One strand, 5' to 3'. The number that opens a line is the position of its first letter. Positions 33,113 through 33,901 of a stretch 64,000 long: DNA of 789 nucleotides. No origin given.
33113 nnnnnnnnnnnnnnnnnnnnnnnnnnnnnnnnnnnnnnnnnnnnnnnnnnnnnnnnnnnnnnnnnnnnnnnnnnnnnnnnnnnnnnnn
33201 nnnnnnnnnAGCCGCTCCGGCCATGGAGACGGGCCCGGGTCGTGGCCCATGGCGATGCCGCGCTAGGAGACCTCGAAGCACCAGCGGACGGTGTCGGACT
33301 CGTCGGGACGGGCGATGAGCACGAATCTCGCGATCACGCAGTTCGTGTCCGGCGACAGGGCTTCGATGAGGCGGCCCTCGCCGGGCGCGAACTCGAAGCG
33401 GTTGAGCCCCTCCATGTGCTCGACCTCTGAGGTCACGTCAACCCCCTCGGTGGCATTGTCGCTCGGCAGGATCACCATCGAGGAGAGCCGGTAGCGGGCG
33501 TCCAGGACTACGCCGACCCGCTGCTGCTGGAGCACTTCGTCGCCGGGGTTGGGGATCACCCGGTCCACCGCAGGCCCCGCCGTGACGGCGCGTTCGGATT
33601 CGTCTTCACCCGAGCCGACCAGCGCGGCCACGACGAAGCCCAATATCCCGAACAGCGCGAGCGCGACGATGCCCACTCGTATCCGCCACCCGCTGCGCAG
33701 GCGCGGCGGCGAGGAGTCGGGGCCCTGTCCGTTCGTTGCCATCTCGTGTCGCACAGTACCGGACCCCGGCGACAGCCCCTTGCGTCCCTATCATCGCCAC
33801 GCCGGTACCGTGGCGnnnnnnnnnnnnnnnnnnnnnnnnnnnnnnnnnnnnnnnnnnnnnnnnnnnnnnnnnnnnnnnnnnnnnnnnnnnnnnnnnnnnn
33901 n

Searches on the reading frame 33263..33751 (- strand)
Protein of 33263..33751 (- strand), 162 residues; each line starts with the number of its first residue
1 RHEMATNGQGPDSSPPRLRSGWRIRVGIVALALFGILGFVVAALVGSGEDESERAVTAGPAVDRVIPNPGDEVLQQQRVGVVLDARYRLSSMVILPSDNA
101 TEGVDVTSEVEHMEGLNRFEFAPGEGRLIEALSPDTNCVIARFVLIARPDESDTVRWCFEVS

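Call 24: search_protein_families(library=pfam, proteins=[window:33263-33751:-], max_evalue=0.01)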
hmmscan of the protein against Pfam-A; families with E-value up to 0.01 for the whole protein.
window:33263-33751:- (162 aa): 1 family
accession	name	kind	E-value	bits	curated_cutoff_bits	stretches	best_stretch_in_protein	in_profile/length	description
PF16450.11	Prot_ATP_ID_OB_C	-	0.0042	17.3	23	1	43-84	13-53/56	Proteasomal ATPase OB C-terminal domain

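Call 59: search_protein_families(library=ncbifam, proteins=[window:33263-33751:-], max_evalue=0.1)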
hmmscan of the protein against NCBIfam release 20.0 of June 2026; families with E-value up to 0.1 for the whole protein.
window:33263-33751:- (162 aa): 1 family
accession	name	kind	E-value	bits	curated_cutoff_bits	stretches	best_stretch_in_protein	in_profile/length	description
NF038083.1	CU044_5270_fam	subfamily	0.004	17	100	1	13-75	18-80/284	CU044_5270 family protein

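Call 76: search_solved_structures(query=A6, max_evalue=1)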
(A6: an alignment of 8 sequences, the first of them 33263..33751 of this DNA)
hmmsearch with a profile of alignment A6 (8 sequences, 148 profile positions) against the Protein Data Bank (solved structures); distinct sequences matched with E-value up to 1: 3.
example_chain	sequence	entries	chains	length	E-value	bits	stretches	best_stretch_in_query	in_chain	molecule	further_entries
2f93_B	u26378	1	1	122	0.73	12.8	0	3-49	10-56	Sensory rhodopsin II transducer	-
6gx5_A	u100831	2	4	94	0.74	12.8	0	86-113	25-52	Microtubule-associated protein tau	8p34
4gyc_B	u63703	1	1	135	1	12.4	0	3-49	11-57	Sensory rhodopsin II transducer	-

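Call 77: find_homologous_proteins(query=A6, max_evalue=0.001)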
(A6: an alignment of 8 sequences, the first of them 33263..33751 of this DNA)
Query A6 (8 sequences) (162 aa, profile of the alignment): 127 proteins with E <= 0.001 among 8000 candidates; the best 120 are listed.
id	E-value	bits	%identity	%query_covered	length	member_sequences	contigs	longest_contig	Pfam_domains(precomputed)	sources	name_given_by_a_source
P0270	9.2e-62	225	100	100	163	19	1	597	-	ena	-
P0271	3.0e-61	223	94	98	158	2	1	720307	-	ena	-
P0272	4.5e-61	223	94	98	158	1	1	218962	-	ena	-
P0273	1.4e-60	221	95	100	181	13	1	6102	-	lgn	-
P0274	1.6e-60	221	95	98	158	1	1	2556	-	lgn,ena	-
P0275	3.3e-60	220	91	98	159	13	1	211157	-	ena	-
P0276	9.9e-60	219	91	100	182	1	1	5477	-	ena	-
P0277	1.3e-59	218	64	98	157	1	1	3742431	-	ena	-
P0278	1.4e-59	218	88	100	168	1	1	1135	-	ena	-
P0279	2.1e-59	217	89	100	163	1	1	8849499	-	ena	-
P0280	3.0e-59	217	92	98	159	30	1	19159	-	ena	-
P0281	3.8e-59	217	81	90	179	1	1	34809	-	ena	-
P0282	5.4e-59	216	72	98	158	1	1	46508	-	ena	-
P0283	9.3e-59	215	89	98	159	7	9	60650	-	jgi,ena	-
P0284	1.1e-58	215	88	98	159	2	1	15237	-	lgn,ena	-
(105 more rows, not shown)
